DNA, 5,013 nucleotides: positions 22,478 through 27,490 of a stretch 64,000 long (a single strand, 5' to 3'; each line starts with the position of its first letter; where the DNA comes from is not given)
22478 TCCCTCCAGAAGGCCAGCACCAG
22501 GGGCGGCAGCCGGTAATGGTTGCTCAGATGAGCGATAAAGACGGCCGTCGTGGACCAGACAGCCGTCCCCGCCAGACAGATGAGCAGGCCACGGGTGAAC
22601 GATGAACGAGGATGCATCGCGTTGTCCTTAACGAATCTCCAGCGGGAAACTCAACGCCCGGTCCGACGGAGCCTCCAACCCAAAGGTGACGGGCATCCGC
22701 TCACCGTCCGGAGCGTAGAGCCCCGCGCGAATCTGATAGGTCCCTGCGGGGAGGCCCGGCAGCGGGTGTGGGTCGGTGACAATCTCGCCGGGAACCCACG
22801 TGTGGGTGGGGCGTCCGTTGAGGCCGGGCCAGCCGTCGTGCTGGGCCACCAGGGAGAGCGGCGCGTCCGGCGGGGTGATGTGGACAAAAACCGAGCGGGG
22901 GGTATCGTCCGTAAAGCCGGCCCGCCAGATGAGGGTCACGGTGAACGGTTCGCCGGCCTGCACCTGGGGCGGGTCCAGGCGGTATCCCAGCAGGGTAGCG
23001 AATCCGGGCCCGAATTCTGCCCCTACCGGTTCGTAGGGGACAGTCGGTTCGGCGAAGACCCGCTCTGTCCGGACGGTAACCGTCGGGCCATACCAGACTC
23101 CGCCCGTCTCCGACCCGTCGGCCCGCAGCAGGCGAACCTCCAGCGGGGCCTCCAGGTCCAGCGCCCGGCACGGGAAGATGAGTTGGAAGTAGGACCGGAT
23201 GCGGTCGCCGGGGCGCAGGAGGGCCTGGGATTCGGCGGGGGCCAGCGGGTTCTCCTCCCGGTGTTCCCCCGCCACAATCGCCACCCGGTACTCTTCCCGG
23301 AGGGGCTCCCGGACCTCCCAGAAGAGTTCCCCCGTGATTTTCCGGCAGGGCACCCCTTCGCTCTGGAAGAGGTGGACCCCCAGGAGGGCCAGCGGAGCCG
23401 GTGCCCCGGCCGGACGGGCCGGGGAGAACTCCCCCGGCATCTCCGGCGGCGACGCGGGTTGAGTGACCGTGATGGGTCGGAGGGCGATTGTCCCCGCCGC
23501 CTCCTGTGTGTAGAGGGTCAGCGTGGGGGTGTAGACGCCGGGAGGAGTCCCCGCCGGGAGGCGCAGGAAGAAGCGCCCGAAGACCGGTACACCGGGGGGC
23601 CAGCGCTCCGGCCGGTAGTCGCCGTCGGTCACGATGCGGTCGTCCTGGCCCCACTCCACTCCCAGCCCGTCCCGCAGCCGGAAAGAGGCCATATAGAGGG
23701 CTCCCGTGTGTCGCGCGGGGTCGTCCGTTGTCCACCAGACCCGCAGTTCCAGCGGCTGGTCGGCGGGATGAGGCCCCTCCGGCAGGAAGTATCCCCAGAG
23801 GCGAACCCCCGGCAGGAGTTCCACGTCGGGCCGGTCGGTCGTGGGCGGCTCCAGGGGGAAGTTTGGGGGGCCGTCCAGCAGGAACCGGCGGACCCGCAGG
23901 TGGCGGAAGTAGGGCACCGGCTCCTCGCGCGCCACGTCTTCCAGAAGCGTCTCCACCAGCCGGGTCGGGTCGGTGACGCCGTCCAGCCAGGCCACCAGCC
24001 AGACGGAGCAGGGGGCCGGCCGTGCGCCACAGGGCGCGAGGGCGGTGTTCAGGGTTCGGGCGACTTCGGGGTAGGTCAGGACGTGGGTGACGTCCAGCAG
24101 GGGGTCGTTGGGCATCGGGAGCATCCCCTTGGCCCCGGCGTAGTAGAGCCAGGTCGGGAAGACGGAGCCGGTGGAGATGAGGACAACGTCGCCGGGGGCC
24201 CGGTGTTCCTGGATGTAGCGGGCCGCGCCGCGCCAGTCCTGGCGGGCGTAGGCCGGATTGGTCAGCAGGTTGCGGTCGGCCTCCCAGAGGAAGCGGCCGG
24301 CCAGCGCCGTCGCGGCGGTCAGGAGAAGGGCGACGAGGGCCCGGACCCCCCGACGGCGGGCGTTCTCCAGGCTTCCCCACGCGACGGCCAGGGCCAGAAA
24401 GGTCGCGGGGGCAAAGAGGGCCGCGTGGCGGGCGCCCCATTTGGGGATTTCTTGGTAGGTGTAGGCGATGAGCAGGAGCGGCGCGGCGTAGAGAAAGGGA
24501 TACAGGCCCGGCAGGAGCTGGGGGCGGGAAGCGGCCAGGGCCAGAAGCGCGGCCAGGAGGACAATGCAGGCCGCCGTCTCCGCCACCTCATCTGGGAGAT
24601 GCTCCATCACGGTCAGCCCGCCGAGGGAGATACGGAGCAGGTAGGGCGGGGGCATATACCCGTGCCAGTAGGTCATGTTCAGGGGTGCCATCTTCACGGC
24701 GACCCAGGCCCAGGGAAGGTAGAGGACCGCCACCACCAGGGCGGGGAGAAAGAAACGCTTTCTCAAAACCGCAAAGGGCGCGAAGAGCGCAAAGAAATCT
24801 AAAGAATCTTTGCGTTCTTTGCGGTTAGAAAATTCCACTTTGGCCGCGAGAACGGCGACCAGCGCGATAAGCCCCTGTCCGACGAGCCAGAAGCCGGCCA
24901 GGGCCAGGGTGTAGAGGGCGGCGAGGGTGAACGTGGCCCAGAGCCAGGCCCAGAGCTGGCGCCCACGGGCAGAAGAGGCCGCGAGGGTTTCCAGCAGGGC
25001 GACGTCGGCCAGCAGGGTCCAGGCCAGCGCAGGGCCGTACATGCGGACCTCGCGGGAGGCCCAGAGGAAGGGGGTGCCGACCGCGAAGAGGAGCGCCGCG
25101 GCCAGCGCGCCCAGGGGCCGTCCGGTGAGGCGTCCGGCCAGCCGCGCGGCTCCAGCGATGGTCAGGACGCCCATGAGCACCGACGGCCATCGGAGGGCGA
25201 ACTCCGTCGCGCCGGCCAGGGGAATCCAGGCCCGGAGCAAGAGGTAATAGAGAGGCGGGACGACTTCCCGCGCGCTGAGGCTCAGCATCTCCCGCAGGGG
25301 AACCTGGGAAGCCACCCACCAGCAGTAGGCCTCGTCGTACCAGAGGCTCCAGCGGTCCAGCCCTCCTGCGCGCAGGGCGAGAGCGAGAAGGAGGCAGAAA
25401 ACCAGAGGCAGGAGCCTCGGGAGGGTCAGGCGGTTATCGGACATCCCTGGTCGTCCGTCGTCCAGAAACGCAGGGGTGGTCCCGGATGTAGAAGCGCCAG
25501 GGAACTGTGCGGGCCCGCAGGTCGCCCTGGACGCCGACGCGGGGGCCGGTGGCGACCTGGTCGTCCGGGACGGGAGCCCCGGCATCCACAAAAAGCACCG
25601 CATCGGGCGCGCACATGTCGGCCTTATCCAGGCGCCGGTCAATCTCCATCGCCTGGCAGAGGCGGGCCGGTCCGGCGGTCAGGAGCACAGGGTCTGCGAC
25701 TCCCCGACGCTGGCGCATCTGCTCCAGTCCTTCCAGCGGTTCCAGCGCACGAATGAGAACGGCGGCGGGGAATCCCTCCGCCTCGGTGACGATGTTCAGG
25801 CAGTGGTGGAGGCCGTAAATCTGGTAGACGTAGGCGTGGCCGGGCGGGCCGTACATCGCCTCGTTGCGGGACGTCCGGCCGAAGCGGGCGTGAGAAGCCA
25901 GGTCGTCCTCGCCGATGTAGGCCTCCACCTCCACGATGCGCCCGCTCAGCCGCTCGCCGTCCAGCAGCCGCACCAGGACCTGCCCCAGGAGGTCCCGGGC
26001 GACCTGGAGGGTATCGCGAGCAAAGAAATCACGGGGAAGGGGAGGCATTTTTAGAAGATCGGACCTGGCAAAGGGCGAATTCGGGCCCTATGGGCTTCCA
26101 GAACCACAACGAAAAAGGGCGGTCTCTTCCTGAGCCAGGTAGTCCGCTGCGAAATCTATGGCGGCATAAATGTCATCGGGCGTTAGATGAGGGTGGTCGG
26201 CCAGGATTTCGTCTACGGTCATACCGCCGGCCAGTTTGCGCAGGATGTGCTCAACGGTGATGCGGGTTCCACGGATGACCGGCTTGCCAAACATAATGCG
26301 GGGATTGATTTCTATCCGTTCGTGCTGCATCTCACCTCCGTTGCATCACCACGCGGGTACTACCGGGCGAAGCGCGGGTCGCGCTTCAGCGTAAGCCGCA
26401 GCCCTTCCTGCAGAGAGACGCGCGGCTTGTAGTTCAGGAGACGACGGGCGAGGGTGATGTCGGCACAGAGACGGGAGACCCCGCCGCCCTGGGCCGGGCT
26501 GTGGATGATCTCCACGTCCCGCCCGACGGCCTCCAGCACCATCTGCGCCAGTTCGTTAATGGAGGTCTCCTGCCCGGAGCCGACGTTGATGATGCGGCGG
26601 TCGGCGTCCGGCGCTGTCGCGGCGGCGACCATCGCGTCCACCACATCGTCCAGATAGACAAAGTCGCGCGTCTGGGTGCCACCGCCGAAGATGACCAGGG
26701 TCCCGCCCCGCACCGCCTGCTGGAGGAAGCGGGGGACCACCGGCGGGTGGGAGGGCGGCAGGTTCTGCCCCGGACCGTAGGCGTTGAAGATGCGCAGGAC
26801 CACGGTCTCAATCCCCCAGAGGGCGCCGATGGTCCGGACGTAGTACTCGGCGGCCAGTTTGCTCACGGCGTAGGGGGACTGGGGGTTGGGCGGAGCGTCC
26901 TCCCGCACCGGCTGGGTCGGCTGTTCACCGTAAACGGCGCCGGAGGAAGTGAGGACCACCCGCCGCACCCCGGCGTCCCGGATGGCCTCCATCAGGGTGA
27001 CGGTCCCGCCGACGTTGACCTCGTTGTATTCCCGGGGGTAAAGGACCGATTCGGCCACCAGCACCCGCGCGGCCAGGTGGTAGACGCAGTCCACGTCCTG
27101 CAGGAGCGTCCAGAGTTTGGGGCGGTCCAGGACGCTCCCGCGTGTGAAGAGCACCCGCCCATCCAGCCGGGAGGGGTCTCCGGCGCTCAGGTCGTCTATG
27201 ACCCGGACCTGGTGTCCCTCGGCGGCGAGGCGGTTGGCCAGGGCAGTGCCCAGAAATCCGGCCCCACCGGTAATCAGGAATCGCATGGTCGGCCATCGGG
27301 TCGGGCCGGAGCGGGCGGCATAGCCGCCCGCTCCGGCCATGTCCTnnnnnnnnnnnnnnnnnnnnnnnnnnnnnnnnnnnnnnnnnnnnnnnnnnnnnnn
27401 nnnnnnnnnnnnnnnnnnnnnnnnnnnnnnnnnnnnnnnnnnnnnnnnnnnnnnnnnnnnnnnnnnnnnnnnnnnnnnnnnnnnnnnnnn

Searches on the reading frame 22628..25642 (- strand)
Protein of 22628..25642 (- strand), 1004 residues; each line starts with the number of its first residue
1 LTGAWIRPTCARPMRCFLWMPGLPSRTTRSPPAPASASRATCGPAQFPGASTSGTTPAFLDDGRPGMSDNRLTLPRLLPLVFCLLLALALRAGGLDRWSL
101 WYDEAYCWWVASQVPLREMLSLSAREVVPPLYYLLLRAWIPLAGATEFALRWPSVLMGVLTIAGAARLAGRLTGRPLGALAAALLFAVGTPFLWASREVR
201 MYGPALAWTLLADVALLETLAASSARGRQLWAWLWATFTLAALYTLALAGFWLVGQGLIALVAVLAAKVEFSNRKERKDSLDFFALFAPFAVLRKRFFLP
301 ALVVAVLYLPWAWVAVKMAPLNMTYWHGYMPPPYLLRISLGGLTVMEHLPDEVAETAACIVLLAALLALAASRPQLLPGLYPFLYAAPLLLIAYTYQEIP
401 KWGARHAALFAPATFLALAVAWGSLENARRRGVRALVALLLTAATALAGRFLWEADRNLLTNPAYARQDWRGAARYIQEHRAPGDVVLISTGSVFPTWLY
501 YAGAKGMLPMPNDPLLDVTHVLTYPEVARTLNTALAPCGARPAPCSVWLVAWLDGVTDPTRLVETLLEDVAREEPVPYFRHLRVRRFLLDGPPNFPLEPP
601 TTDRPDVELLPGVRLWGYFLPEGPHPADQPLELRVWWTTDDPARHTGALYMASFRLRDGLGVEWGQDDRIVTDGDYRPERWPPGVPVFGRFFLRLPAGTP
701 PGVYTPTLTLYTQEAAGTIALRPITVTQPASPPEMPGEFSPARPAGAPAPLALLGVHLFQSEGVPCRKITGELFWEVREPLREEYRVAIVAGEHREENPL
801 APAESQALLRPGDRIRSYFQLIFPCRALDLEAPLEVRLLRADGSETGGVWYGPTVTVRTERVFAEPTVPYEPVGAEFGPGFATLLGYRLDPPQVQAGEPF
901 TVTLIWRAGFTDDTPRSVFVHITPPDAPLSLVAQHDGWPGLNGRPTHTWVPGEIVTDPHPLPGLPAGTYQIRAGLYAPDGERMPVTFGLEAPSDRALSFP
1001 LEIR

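Call 20: search_protein_families(library=pfam, proteins=[window:22628-25642:-], max_evalue=0.00001)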
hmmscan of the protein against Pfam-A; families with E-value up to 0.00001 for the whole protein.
window:22628-25642:- (1004 aa): 1 family
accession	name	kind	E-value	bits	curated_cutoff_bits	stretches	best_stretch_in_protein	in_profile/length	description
PF13231.12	PMT_2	-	8.2e-06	26.6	26.1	1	128-251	2-123/160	Dolichyl-phosphate-mannose-protein mannosyltransferase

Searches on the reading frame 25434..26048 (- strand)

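Call 20: search_protein_families(library=pfam, proteins=[window:25434-26048:-], max_evalue=0.00001)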
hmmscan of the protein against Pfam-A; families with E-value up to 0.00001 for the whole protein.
window:25434-26048:- (204 aa): 1 family
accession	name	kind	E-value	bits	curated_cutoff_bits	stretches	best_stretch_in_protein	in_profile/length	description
PF02245.21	Pur_DNA_glyco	-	3.8e-69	232.1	27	1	7-192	1-181/181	Methylpurine-DNA glycosylase (MPG)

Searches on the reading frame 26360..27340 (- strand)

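Call 20: search_protein_families(library=pfam, proteins=[window:26360-27340:-], max_evalue=0.00001)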
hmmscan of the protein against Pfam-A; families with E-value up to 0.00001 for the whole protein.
window:26360-27340:- (326 aa): 7 families
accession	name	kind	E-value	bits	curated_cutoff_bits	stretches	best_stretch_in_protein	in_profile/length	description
PF01370.27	Epimerase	-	5.8e-63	212.9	20.9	1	22-254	2-240/240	NAD dependent epimerase/dehydratase family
PF16363.11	GDP_Man_Dehyd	-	7.5e-54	183.8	27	1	22-315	1-330/332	GDP-mannose 4,6 dehydratase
PF01073.25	3Beta_HSD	-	4.5e-27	95.2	22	1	22-244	1-232/280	3-beta hydroxysteroid dehydrogenase/isomerase family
PF04321.23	RmlD_sub_bind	-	2e-15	57.1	27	1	19-276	1-235/287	RmlD substrate binding domain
PF13460.12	NAD_binding_10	-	3.4e-12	47.1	27.2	1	25-175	1-138/184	NAD(P)H-binding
PF02719.21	Polysacc_synt_2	-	6e-12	45.8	20.2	1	22-276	2-251/293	Polysaccharide biosynthesis protein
PF07993.18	NAD_binding_4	-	4.2e-11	42.9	20.1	1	72-189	78-209/258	Male sterility protein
